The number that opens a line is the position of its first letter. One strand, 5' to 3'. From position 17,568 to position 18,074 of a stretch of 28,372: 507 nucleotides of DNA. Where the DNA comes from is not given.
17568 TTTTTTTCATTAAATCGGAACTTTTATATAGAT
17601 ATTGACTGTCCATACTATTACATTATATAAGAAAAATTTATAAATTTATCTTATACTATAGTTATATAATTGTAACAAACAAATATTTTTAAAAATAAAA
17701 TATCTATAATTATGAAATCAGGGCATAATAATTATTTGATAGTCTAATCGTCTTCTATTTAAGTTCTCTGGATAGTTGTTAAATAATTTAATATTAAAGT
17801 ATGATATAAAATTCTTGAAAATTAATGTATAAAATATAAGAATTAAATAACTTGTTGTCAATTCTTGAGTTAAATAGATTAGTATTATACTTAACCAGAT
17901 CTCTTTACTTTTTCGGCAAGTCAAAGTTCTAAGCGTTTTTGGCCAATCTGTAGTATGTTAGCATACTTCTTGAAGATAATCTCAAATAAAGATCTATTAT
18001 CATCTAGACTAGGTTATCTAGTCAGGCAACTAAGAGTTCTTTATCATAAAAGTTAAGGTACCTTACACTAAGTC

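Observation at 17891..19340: GC-richer 1.45-kb segment carrying tyrA has overwritten one cassette inside array 2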

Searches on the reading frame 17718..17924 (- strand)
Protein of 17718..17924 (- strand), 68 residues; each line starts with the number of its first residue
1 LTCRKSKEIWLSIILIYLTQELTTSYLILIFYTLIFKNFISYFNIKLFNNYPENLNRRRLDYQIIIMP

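Call 5: search_protein_families(library=pfam, proteins=[window:17718-17924:-], max_evalue=0.01)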
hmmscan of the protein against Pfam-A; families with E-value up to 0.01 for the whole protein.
window:17718-17924:- (68 aa): 0 families
